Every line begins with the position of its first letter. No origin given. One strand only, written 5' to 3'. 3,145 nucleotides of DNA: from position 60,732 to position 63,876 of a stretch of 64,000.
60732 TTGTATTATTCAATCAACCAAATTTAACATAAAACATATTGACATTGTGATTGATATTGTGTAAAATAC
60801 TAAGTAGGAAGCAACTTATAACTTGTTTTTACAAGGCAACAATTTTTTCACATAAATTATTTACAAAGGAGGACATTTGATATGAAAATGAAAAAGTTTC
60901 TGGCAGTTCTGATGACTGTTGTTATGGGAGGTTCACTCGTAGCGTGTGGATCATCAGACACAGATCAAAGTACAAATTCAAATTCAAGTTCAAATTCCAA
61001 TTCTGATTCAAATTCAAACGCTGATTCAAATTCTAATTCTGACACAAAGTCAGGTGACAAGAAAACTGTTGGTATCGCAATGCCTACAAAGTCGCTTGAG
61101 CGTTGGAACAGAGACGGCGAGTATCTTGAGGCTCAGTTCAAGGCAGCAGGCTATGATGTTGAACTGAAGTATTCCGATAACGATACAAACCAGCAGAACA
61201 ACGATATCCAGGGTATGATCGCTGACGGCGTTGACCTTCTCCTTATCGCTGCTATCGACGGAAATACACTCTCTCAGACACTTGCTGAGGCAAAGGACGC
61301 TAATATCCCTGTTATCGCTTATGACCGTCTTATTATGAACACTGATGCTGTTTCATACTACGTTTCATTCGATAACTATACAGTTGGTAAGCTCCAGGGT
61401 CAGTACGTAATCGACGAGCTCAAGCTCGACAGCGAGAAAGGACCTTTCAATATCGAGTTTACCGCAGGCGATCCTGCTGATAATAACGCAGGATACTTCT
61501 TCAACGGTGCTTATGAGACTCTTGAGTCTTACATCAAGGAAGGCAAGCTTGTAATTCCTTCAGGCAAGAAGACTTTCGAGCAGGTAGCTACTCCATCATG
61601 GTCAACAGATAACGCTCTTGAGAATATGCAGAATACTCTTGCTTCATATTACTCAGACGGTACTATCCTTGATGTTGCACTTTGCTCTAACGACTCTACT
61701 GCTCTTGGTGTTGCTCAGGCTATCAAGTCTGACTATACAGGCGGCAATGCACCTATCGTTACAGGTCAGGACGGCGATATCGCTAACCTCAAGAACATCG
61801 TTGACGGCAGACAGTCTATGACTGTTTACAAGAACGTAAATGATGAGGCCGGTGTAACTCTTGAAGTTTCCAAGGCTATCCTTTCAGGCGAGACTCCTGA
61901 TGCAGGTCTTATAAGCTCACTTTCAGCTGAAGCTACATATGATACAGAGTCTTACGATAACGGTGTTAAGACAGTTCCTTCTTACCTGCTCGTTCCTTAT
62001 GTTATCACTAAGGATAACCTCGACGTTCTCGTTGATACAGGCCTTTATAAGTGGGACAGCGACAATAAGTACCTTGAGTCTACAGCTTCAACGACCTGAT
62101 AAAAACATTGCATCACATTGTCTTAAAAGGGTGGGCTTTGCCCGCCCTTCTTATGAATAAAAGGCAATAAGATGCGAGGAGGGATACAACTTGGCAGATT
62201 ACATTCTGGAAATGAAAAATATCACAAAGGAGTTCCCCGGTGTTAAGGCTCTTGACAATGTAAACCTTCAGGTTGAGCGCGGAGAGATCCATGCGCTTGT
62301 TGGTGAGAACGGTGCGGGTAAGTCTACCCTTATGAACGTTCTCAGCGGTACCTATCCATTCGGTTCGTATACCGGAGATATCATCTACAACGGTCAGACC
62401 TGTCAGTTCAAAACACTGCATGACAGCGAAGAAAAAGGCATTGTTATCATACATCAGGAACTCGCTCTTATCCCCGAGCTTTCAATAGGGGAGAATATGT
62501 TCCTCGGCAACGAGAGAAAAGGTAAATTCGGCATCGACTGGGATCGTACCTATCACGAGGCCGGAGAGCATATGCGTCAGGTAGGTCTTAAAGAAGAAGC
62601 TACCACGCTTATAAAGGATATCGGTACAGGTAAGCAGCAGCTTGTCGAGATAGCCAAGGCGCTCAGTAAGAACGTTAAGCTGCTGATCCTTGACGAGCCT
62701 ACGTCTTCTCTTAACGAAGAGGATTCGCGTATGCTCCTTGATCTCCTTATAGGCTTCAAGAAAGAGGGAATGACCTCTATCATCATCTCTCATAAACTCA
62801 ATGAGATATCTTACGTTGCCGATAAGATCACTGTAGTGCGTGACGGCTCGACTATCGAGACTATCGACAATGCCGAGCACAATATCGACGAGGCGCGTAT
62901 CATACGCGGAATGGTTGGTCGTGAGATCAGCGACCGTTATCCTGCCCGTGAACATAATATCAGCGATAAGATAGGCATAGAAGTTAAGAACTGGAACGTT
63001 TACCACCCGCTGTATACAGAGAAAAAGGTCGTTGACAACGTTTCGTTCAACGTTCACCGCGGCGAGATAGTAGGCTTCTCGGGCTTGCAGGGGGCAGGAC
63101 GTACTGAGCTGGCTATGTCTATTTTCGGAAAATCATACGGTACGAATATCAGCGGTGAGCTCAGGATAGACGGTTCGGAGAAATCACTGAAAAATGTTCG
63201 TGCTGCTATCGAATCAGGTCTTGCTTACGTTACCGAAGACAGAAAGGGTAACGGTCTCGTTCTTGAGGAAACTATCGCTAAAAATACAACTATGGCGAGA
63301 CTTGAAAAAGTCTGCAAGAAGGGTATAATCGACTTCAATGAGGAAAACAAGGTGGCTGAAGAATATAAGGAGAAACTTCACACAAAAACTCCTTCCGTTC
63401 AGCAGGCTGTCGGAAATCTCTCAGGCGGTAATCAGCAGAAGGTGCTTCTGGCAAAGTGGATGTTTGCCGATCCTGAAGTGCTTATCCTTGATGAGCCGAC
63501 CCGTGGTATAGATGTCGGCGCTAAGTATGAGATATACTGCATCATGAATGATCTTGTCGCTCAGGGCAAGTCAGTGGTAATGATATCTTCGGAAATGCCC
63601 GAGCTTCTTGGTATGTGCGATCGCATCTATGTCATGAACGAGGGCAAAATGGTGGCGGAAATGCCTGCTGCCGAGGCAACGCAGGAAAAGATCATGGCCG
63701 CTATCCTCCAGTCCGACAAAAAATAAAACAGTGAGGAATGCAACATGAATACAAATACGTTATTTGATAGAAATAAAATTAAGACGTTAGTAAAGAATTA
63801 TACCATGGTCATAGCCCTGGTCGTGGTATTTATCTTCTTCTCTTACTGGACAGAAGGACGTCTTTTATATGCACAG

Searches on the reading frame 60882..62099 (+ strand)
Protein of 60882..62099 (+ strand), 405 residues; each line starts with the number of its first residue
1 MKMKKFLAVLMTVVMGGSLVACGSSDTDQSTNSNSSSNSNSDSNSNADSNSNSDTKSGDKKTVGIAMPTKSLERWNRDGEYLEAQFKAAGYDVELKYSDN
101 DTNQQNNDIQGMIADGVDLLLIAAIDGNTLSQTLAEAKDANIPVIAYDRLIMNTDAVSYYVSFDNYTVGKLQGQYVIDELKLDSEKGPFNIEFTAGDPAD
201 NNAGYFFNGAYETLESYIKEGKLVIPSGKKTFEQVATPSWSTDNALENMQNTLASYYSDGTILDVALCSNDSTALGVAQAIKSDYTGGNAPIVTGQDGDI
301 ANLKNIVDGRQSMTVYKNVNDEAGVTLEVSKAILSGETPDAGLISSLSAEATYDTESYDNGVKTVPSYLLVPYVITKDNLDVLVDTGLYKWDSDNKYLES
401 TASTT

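Call 69: search_protein_families(library=pfam, proteins=[window:60882-62099:+], max_evalue=0.001)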
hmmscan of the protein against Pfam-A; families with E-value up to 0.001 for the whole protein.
window:60882-62099:+ (405 aa): 2 families
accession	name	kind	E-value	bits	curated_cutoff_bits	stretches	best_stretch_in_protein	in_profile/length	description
PF13407.12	Peripla_BP_4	-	4.8e-54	184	35.1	1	63-337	1-257/258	Periplasmic binding protein domain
PF00532.27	Peripla_BP_1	-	5.9e-08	32.9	22.2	1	87-178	28-117/281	Periplasmic binding proteins and sugar binding domain of LacI family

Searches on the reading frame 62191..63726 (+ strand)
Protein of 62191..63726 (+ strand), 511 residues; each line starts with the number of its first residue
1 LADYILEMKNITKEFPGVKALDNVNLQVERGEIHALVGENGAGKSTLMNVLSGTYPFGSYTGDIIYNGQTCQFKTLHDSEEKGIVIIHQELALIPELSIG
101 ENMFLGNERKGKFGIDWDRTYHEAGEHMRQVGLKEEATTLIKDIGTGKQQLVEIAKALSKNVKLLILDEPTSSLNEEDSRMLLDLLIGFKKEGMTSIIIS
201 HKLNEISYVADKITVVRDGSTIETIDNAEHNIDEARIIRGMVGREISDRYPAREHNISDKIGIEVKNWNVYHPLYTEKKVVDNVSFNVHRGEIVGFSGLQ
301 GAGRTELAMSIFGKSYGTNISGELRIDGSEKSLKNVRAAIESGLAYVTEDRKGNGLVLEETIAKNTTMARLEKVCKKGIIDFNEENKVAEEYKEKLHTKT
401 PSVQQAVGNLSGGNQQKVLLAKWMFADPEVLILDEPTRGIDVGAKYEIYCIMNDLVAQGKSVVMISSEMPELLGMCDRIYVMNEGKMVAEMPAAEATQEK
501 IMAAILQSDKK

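Call 69: search_protein_families(library=pfam, proteins=[window:62191-63726:+], max_evalue=0.001)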
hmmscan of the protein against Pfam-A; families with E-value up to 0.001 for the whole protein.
window:62191-63726:+ (511 aa): 5 families
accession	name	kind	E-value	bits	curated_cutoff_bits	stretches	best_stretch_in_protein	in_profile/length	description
PF00005.33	ABC_tran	-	2.4e-52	177.6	25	2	21-172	1-137/137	ABC transporter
PF13304.12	AAA_21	-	2.9e-10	41.1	27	0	33-52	1-20/304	AAA domain, putative AbiEii toxin, Type IV TA system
PF13555.12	AAA_29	-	0.00036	20.7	27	0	22-48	13-39/61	P-loop containing region of AAA domain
PF09818.15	ABC_ATPase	-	0.00037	20.1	23.2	0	149-229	163-241/283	P-loop domain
PF03193.22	RsgA_GTPase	-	0.00044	20.5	30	0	25-54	101-129/174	RsgA GTPase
